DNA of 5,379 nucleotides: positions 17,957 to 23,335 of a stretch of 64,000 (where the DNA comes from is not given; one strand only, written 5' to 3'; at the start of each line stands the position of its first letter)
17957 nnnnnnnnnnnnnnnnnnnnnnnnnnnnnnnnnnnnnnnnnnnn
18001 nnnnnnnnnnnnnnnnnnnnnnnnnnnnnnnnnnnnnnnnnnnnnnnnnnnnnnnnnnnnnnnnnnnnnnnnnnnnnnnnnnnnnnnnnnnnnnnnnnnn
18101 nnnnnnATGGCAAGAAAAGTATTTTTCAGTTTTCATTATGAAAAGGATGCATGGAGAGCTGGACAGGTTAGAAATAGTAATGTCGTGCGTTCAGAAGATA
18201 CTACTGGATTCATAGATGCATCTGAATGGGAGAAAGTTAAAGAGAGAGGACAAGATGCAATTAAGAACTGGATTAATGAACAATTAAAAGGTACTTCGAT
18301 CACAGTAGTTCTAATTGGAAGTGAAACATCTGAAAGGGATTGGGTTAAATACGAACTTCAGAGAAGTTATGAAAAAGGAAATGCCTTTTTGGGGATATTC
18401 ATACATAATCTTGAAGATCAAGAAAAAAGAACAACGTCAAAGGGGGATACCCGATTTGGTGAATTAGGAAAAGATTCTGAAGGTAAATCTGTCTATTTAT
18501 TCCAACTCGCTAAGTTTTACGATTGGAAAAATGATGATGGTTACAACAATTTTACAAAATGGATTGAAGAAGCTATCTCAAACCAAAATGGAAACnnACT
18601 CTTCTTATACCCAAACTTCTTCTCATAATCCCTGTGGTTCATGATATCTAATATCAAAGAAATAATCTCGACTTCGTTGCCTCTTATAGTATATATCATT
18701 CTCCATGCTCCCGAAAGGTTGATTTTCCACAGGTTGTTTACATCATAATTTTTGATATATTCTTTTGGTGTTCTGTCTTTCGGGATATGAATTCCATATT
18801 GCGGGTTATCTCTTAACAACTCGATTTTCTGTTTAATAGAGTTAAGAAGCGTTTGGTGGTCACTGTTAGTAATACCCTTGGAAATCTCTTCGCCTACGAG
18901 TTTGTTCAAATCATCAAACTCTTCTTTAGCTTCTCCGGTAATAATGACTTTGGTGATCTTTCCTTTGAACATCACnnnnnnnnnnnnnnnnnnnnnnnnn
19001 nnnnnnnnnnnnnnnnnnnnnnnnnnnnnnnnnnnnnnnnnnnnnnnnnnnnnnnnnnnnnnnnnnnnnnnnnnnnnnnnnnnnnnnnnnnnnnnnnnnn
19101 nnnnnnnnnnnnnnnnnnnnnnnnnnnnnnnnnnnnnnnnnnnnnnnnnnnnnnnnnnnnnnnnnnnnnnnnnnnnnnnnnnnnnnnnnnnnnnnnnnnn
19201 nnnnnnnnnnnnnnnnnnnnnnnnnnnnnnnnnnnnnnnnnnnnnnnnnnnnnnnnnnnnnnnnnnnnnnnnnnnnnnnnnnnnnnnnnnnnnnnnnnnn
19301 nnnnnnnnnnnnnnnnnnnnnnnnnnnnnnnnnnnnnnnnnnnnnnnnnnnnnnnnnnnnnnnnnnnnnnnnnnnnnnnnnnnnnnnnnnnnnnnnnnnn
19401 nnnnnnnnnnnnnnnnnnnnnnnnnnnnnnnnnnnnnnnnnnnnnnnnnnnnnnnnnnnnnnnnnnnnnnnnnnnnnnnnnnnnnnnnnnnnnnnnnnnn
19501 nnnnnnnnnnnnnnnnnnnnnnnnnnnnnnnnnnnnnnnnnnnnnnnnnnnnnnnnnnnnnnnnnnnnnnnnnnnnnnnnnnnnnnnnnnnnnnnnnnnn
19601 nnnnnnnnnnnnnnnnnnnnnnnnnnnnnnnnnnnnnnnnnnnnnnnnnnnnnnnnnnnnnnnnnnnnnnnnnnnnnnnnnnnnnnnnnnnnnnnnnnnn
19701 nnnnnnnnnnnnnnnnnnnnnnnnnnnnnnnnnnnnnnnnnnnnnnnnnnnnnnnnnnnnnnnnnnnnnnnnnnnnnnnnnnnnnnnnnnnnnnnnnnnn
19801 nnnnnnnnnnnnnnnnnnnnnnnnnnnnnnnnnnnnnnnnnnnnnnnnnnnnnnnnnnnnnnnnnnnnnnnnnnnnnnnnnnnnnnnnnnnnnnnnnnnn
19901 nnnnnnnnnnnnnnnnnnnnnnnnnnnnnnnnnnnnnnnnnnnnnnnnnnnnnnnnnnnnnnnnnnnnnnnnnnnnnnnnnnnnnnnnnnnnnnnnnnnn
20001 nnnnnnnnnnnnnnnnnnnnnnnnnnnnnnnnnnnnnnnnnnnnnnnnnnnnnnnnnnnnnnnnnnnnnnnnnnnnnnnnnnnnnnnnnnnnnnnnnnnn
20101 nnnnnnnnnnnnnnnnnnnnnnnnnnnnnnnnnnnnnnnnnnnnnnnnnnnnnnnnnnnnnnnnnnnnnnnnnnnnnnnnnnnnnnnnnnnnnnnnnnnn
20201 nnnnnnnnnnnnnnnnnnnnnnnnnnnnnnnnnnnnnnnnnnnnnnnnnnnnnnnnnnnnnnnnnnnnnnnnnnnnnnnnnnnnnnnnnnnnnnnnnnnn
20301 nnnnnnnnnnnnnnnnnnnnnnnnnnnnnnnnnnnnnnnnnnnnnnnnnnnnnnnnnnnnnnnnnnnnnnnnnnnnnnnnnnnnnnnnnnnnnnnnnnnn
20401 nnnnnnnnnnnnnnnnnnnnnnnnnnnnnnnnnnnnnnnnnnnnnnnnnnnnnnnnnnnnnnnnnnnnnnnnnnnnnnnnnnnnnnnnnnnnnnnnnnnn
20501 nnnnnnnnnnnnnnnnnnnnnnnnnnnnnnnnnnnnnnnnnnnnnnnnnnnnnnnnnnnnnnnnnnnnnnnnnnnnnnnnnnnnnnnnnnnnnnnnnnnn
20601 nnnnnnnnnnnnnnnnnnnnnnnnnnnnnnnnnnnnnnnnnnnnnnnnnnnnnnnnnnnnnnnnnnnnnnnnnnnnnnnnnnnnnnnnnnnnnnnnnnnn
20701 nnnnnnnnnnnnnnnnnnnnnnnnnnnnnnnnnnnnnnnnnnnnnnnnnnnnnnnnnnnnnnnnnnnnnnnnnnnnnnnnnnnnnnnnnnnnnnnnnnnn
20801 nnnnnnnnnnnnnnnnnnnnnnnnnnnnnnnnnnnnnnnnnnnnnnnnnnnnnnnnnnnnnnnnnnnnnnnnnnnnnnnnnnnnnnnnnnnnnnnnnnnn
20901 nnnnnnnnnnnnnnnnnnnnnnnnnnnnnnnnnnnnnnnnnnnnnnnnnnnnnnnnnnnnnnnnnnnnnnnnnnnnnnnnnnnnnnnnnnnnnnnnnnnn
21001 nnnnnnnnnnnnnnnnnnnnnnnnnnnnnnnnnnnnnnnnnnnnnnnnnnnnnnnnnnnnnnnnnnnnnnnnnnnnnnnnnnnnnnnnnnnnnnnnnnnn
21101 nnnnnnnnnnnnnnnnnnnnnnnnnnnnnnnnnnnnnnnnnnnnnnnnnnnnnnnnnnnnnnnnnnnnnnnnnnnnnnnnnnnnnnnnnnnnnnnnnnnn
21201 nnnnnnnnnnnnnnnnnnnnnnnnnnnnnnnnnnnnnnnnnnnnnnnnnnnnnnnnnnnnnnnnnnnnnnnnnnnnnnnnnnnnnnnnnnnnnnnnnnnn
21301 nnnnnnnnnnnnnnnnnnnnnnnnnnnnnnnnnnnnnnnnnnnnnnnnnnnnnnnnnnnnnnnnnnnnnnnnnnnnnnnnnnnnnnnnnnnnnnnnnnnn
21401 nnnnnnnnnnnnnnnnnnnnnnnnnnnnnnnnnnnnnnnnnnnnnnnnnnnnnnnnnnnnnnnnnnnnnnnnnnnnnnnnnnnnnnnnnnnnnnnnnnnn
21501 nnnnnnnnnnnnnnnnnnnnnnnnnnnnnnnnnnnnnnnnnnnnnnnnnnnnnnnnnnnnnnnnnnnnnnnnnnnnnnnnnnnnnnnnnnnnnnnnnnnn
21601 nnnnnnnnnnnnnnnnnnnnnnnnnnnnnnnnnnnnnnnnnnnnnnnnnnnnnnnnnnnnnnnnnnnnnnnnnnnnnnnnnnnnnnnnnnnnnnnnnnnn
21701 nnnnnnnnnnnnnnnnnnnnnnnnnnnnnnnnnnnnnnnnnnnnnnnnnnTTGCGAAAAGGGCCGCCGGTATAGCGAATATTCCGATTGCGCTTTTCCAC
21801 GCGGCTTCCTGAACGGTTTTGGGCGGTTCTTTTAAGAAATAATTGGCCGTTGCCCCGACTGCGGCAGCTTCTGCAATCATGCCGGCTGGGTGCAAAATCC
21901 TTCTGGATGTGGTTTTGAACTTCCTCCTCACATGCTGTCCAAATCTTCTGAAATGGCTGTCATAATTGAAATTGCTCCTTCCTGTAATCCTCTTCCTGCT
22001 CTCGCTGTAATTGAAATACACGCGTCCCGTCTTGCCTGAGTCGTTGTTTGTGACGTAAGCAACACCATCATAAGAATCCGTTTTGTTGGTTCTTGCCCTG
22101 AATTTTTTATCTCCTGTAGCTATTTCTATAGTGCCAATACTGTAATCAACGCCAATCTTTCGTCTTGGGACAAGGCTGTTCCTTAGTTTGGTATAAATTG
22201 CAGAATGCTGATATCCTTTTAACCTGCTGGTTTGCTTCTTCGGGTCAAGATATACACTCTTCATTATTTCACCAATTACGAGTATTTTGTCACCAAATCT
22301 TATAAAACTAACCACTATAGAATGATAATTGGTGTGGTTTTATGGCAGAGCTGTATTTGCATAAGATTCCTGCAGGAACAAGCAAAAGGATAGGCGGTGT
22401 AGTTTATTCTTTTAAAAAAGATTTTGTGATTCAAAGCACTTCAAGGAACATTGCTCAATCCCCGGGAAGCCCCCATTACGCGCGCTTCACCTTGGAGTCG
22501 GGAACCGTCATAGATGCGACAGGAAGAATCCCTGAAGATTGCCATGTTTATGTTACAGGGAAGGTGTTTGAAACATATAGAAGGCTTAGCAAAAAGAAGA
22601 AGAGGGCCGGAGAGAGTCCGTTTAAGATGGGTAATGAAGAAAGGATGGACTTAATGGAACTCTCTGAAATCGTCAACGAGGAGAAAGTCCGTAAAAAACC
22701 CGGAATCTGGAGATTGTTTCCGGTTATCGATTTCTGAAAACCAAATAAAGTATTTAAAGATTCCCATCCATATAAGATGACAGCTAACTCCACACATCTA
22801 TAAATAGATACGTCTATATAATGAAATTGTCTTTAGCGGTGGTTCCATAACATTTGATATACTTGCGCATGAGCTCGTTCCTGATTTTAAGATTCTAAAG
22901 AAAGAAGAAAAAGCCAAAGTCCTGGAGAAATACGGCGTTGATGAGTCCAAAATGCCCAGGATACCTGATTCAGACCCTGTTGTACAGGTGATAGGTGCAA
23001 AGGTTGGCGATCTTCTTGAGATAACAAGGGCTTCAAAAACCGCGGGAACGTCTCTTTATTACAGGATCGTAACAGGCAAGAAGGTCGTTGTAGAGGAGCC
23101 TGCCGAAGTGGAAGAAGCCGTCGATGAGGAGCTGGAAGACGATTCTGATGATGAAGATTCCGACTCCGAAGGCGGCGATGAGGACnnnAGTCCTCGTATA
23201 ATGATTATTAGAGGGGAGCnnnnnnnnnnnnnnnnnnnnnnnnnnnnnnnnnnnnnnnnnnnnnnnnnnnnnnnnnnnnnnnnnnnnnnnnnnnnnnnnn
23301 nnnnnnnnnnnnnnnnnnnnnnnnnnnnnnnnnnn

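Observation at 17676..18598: Translationally coupled small 2-3 TM protein + ThsB-like TIR (DUF1863) protein: candidate minimal Thoeris-like or novel TIR-membrane effector defence pair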

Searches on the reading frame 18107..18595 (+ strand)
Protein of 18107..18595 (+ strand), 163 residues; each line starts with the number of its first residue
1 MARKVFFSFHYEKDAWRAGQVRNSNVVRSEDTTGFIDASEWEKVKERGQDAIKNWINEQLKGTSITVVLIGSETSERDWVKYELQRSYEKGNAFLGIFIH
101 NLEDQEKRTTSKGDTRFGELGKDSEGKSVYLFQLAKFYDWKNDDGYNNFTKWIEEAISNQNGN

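Call 6: search_protein_families(library=pfam, proteins=[window:18107-18595:+], max_evalue=1)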
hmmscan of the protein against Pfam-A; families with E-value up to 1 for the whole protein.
window:18107-18595:+ (163 aa): 3 families
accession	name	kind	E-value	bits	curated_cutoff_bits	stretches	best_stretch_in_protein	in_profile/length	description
PF08937.16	ThsB_TIR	-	1.9e-25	89.6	21.2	1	6-103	1-99/100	Thoeris protein ThsB, TIR-like domain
PF13676.11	TIR_2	-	0.0029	18.5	28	1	47-101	35-93/122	TIR domain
PF03985.18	Paf1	-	0.11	11.9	24.7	1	88-147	236-293/418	Paf1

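Call 7: search_protein_families(library=padloc, proteins=[window:18107-18595:+], max_evalue=1)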
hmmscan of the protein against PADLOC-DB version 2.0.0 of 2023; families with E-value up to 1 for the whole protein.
window:18107-18595:+ (163 aa): 7 families
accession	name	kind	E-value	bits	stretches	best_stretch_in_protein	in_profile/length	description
PDLC00431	ThsB1|ThsB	-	5.1e-65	216.8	1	1-160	1-160/162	TIR-like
PDLC04688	PDC-M50B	-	6.5e-59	196.8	1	1-160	1-159/162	-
PDLC00433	ThsB1|ThsB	-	1.7e-47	159.5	1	1-161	1-162/164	TIR-like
PDLC00418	ThsB1|ThsB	-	3.7e-07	28.1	1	33-104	35-105/155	TIR-like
PDLC00438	ThsB1|ThsB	-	4.8e-07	28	1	1-75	1-71/206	TIR-like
PDLC00428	ThsB1|ThsB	-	0.00014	20.2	1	1-87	1-100/219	TIR-like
PDLC00429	ThsB1|ThsB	-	0.00014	19.9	1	34-107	35-107/167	TIR-like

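Call 8: search_protein_families(library=ncbifam, proteins=[window:18107-18595:+], max_evalue=1)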
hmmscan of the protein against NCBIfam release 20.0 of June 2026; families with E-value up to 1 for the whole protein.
window:18107-18595:+ (163 aa): 0 families

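Call 19: find_homologous_proteins(query=window:18107-18595:+)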
Query window:18107-18595:+ (163 aa): 2793 proteins with E <= 0.001 among 2811 candidates; the best 120 are listed.
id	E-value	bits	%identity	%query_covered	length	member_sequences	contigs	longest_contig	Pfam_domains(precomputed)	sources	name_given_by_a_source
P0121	1.4e-103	362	100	100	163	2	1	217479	PF08937.17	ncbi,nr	ncbi:MAG: TIR domain-containing protein [Candidatus Aenigmarchaeota archaeon]|nr:TIR domain-containi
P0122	1.2e-61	225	62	96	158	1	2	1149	PF08937.17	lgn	-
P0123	1.3e-61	225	63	96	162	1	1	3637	PF08937.17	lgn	-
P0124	2.0e-61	225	62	96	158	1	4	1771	PF08937.17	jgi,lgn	-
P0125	2.2e-61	224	62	96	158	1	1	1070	PF08937.17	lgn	-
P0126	3.7e-61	224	62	96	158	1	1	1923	PF08937.17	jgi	jgi:hypothetical protein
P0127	8.6e-61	222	62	96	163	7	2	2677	PF08937.17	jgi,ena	-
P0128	1.0e-60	222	61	96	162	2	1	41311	PF08937.17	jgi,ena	-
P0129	9.5e-60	219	60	96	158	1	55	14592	PF08937.17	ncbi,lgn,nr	ncbi:MAG: TIR domain-containing protein [Chitinophagales bacterium]|nr:TIR domain-containing protein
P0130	1.1e-59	219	61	98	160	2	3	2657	PF08937.17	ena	-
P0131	1.3e-59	219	61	96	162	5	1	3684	PF08937.17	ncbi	-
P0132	1.4e-59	219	61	96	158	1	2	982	PF08937.17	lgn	-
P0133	2.8e-59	218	60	96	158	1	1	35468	PF08937.17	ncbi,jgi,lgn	-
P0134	2.8e-59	218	60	98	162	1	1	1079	PF08937.17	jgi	-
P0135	3.5e-59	217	61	96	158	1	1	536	PF08937.17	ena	-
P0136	4.0e-59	217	60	96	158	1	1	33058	PF08937.17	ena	-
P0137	5.7e-59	217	60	96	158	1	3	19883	PF08937.17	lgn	-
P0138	7.8e-59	216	60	96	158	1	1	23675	PF08937.17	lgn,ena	-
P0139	8.0e-59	216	61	96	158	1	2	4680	PF08937.17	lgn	-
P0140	1.2e-58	216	59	96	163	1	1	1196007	PF08937.17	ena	-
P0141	1.7e-58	215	60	96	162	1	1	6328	PF08937.17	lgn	-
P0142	1.9e-58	215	62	98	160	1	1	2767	PF08937.17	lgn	-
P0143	2.3e-58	215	60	96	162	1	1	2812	PF08937.17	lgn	-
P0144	2.3e-58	215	60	96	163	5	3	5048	PF08937.17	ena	-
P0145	2.5e-58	214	60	96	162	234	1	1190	PF08937.17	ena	-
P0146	3.0e-58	214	59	96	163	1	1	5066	PF08937.17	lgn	-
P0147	3.5e-58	214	62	96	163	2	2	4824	PF08937.17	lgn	-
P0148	6.0e-58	213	59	96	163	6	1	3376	PF08937.17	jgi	jgi:hypothetical protein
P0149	6.1e-58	213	63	96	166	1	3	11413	PF08937.17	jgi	-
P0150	6.3e-58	213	60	96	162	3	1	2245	PF08937.17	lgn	-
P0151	7.0e-58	213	60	96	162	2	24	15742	PF08937.17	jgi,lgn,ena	-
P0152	7.5e-58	213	61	96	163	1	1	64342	PF08937.17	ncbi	-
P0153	8.0e-58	213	59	96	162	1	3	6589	PF08937.17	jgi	jgi:hypothetical protein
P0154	1.0e-57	213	61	98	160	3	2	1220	PF08937.17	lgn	-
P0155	1.0e-57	212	61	96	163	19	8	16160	PF08937.17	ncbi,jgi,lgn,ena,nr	ncbi:MAG TPA: TIR domain-containing protein [Flavobacterium sp.]|nr:TIR domain-containing protein [F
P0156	1.3e-57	212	60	96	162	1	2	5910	PF08937.17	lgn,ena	-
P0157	1.4e-57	212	60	96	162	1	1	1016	PF08937.17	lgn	-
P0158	1.8e-57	212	61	96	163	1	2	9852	PF08937.17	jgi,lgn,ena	-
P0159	2.1e-57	211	59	96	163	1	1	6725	PF08937.17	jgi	jgi:hypothetical protein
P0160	2.9e-57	211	62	96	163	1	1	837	PF08937.17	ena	-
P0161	3.8e-57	211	62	96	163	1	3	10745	PF08937.17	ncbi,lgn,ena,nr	ncbi:MAG: TIR domain-containing protein [Candidatus Omnitrophica bacterium]|nr:TIR domain-containing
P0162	3.9e-57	211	61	96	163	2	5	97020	PF08937.17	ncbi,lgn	-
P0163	4.1e-57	211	60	96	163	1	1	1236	PF08937.17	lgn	-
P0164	4.1e-57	211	62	96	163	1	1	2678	PF08937.17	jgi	jgi:hypothetical protein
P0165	4.3e-57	210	62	96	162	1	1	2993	PF08937.17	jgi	jgi:hypothetical protein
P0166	4.3e-57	210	58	96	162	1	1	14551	PF08937.17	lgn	-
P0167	5.2e-57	210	61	96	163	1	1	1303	PF08937.17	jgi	jgi:hypothetical protein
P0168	6.4e-57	210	62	96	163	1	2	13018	PF08937.17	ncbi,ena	-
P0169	6.4e-57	210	62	96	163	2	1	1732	PF08937.17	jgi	jgi:hypothetical protein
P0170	6.5e-57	210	61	96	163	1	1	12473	PF08937.17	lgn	-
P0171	6.5e-57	210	61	96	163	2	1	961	PF08937.17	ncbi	-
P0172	7.0e-57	210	59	96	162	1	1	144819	PF08937.17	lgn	-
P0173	7.1e-57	210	59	96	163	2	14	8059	PF08937.17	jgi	jgi:hypothetical protein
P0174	7.5e-57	210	58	99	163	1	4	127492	PF08937.17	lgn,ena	-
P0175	8.2e-57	210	61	96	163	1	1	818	PF08937.17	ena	-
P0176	8.2e-57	210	59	96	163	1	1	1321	PF08937.17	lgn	-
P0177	9.8e-57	209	60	96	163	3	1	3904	PF08937.17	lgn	-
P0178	1.0e-56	209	62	96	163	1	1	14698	PF08937.17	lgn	-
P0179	1.3e-56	209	57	98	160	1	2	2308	PF08937.17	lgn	-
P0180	2.4e-56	208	57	98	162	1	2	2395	PF08937.17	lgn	-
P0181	2.4e-56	208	62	96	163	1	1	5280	PF08937.17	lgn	-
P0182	2.6e-56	208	62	96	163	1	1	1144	PF08937.17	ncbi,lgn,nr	ncbi:hypothetical protein FACS1894156_9230 [Bacteroidia bacterium]|nr:hypothetical protein FACS18941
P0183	2.7e-56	208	60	96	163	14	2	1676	PF08937.17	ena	-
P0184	3.1e-56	208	59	96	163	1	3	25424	PF08937.17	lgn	-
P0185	3.9e-56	207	60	96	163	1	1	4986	PF08937.17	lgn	-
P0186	4.3e-56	207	57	96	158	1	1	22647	PF08937.17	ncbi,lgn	-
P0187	4.7e-56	207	59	96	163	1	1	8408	PF08937.17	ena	-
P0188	5.4e-56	207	59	96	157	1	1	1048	PF08937.17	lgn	-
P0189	5.8e-56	207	59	96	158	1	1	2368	PF08937.17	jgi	jgi:hypothetical protein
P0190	6.1e-56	207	61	96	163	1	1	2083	PF08937.17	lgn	-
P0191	6.2e-56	207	62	94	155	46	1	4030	PF08937.17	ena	-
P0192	6.3e-56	207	57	98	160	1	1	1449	PF08937.17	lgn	-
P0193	7.0e-56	207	59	96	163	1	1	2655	PF08937.17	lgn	-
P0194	7.2e-56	206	58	96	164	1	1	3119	PF08937.17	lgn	-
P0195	8.2e-56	206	58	97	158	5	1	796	PF08937.17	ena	-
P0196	8.2e-56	206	58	96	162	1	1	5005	PF08937.17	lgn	-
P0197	8.5e-56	206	60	96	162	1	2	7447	PF08937.17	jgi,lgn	jgi:hypothetical protein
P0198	9.5e-56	206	60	96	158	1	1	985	PF08937.17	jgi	jgi:hypothetical protein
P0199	1.3e-55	206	61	96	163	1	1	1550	PF08937.17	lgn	-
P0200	1.5e-55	205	57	97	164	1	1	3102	PF08937.17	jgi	jgi:hypothetical protein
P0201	1.7e-55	205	60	98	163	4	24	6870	PF08937.17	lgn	-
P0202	2.0e-55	205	58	96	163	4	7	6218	PF08937.17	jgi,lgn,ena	jgi:hypothetical protein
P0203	2.1e-55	205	62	96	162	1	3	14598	PF08937.17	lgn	-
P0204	2.2e-55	205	59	96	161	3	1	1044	PF08937.17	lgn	-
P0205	2.2e-55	205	61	96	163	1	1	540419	PF08937.17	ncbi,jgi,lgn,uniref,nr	ncbi:TIR domain-containing protein [Flavihumibacter sp. UBA7668]|uniref:TIR domain-containing protei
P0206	2.3e-55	205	61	96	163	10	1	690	PF08937.17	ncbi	-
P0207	2.4e-55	205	58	99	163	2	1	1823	PF08937.17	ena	-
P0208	2.6e-55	205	61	96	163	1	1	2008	PF08937.17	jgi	jgi:hypothetical protein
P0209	2.9e-55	205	60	97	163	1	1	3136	PF08937.17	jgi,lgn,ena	-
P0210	3.0e-55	204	58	96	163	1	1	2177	PF08937.17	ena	-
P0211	3.2e-55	204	60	96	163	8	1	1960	PF08937.17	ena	-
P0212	3.7e-55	204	60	96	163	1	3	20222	PF08937.17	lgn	-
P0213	4.0e-55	204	60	96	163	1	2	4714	PF08937.17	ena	-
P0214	4.2e-55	204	58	97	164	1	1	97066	PF08937.17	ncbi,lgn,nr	ncbi:MAG TPA: TIR domain-containing protein [Silvibacterium sp.]|nr:TIR domain-containing protein [S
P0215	4.4e-55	204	58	97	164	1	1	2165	PF08937.17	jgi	jgi:hypothetical protein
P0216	4.4e-55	204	59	96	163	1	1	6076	PF08937.17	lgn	-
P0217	4.7e-55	204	58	94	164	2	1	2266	PF08937.17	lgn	-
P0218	5.4e-55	204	58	98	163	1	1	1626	PF08937.17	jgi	jgi:hypothetical protein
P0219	6.1e-55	203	55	97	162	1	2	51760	PF08937.17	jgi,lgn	jgi:hypothetical protein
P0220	6.6e-55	203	59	96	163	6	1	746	PF08937.17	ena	-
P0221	6.7e-55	203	59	96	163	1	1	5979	PF08937.17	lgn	-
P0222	6.7e-55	203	59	96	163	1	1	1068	PF08937.17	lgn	-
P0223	8.6e-55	203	60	96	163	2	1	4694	PF08937.17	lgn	-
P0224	9.5e-55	203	58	96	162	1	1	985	PF08937.17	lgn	-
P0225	1.1e-54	203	59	96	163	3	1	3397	PF08937.17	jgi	-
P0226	1.2e-54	203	59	96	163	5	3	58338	PF08937.17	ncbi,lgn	-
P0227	1.2e-54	202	58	94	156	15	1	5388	PF08937.17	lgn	-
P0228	1.3e-54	202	57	97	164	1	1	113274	PF08937.17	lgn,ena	-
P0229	1.6e-54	202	58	96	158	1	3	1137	PF08937.17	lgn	-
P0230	1.6e-54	202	54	96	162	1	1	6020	PF08937.17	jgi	jgi:hypothetical protein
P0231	1.7e-54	202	58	96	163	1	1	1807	PF08937.17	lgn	-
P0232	1.7e-54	202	57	96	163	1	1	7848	PF08937.17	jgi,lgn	-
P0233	1.9e-54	202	56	96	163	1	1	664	PF08937.17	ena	-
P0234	1.9e-54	202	57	94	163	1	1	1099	PF08937.17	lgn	-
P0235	2.0e-54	202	58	94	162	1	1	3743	PF08937.17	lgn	-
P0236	2.2e-54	202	56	98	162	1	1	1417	PF08937.17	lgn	-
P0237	2.3e-54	202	58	96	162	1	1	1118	PF08937.17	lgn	-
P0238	2.5e-54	201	58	96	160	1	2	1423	PF08937.17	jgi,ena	-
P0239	2.5e-54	201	58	98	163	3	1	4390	PF08937.17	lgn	-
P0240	2.5e-54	201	59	96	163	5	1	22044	PF08937.17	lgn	-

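Call 55: search_solved_structures(query=window:18107-18595:+, show_alignments=1)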
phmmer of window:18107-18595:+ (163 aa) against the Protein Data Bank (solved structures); distinct sequences matched with E-value up to 0.001: 4.
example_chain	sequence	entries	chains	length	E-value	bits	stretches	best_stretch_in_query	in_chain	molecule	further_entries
9b7d_A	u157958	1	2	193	1e-31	113.2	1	1-135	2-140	Putative cyclic ADP-D-ribose synthase ThsB1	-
6lhy_A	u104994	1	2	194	1.1e-31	113.1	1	1-135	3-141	DUF1863 domain-containing protein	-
8wcf_A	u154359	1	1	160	2.6e-30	108.7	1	1-158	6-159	Molecular chaperone Tir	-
8fz9_A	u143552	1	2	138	0.00024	24.2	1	1-99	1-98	TIR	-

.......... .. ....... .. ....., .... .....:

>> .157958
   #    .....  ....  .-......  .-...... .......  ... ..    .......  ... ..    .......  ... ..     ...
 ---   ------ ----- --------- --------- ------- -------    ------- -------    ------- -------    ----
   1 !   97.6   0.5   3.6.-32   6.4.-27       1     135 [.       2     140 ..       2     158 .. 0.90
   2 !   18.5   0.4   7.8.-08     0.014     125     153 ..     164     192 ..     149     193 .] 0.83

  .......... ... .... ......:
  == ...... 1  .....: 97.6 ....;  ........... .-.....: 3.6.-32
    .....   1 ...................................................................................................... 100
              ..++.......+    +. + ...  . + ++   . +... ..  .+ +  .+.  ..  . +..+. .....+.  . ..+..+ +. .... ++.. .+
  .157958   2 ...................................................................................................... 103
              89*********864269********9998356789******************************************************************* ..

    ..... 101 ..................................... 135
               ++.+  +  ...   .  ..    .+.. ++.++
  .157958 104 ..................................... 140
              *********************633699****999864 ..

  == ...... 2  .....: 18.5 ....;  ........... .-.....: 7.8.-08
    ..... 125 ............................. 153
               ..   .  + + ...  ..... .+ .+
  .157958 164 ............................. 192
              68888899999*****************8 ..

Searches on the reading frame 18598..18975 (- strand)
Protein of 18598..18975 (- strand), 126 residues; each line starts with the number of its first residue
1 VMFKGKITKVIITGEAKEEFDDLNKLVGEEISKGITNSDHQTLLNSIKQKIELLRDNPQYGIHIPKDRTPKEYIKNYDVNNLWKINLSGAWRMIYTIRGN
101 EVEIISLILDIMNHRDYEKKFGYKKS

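Call 56: search_protein_families(library=pfam, proteins=[window:18598-18975:-], max_evalue=0.01)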
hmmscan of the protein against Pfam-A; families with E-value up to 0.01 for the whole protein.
window:18598-18975:- (126 aa): 1 family
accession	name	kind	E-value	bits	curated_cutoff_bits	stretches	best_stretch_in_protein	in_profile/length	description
PF05016.21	ParE_toxin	-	0.00031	21.7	23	1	11-106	2-81/89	ParE toxin of type II toxin-antitoxin system, parDE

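Call 57: search_protein_families(library=padloc, proteins=[window:18598-18975:-], max_evalue=0.001)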
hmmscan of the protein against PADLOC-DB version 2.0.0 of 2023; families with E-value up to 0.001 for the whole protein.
window:18598-18975:- (126 aa): 0 families

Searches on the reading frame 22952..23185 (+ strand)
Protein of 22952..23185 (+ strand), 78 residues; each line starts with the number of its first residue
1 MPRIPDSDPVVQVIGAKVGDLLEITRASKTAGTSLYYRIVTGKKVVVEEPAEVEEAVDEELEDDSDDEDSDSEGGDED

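Call 56: search_protein_families(library=pfam, proteins=[window:22952-23185:+], max_evalue=0.01)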
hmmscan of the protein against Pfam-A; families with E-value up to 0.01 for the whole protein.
window:22952-23185:+ (78 aa): 1 family
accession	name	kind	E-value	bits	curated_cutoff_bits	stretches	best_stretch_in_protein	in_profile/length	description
PF01191.24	RNA_pol_Rpb5_C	-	4.9e-13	49.1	23.5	1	1-40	34-73/73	RNA polymerase Rpb5, C-terminal domain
